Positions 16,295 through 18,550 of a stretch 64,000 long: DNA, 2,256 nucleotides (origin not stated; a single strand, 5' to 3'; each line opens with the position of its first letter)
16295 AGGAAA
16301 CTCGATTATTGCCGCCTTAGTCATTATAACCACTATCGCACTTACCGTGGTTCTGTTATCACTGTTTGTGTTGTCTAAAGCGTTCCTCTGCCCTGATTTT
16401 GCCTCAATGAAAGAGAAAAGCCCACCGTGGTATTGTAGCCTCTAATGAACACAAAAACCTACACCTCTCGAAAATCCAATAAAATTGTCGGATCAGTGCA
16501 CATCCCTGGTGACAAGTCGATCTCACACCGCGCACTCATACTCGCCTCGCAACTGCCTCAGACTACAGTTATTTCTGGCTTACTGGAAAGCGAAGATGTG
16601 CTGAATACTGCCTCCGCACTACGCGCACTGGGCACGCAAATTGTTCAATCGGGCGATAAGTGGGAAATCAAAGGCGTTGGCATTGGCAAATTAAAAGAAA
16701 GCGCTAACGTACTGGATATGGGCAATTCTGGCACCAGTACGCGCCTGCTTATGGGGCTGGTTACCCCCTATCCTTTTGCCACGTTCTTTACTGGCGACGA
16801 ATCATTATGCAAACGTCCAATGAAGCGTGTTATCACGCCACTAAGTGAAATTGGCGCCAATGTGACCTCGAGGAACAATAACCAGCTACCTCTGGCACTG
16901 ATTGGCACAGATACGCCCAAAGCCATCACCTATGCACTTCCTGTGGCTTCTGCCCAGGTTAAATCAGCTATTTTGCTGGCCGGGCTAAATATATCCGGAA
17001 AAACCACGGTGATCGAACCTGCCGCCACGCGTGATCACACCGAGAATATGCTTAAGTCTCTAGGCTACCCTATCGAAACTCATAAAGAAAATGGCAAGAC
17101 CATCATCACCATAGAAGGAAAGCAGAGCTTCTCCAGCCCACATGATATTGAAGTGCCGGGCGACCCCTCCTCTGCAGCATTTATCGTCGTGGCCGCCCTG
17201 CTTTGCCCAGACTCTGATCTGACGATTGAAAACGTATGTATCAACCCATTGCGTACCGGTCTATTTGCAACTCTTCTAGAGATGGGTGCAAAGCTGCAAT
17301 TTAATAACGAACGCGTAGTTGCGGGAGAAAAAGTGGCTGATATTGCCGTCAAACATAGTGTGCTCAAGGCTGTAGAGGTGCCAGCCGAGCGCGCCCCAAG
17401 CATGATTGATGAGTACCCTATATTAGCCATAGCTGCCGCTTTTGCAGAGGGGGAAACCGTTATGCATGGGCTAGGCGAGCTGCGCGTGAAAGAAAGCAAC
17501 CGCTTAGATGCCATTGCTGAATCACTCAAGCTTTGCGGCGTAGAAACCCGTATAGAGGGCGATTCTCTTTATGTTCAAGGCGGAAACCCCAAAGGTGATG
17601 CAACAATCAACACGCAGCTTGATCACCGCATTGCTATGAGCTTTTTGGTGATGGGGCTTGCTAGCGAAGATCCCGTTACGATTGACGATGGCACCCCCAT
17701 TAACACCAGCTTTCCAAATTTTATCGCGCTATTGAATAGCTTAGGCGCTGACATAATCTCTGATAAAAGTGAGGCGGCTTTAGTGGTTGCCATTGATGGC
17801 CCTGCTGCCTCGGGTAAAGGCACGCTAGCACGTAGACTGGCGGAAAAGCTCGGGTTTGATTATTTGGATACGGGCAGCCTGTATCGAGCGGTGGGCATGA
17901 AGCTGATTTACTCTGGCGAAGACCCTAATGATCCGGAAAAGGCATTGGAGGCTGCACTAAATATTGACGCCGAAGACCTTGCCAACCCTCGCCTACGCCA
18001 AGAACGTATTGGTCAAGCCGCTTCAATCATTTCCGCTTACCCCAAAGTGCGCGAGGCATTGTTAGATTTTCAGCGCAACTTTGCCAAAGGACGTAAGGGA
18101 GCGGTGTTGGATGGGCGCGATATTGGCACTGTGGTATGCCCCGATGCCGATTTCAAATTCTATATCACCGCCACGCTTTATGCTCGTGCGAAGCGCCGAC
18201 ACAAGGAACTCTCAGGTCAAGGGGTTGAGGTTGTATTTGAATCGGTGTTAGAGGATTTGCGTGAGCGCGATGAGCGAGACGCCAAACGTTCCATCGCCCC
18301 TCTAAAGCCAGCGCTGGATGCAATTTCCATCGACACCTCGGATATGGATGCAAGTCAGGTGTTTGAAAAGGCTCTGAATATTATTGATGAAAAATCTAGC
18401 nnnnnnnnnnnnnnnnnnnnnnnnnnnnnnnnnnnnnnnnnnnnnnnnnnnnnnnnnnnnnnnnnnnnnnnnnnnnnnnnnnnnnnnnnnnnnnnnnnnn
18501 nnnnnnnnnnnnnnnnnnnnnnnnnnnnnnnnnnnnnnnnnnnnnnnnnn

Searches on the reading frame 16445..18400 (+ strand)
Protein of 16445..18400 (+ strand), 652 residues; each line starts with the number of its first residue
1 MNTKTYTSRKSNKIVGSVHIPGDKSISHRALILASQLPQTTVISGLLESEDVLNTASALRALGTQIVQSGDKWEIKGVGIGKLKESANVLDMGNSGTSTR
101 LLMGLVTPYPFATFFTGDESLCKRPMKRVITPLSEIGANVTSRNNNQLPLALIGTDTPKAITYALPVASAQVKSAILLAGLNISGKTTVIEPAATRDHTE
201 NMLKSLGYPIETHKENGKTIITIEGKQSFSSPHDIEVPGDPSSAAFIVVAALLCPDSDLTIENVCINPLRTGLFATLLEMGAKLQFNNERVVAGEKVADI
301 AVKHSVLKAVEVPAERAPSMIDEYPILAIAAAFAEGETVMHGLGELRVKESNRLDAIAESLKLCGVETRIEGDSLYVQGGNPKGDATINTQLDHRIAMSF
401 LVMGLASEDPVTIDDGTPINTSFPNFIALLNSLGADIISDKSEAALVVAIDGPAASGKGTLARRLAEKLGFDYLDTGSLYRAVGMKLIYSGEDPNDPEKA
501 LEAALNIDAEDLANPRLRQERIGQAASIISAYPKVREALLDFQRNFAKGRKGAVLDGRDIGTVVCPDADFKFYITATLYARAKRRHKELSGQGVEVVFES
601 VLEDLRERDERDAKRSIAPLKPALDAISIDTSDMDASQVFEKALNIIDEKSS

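Call 34: search_protein_families(library=pfam, proteins=[window:16445-18400:+], max_evalue=0.00001)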
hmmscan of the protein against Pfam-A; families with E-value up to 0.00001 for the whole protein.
window:16445-18400:+ (652 aa): 3 families
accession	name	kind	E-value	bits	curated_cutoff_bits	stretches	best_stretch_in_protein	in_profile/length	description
PF00275.25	EPSP_synthase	-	6.2e-106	355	22.8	1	9-428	2-415/417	EPSP synthase (3-phosphoshikimate 1-carboxyvinyltransferase)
PF02224.24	Cytidylate_kin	-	5.1e-59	200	26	1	448-648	1-210/211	Cytidylate kinase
PF13207.12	AAA_17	-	1.8e-06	28.7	27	1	452-539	2-89/136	AAA domain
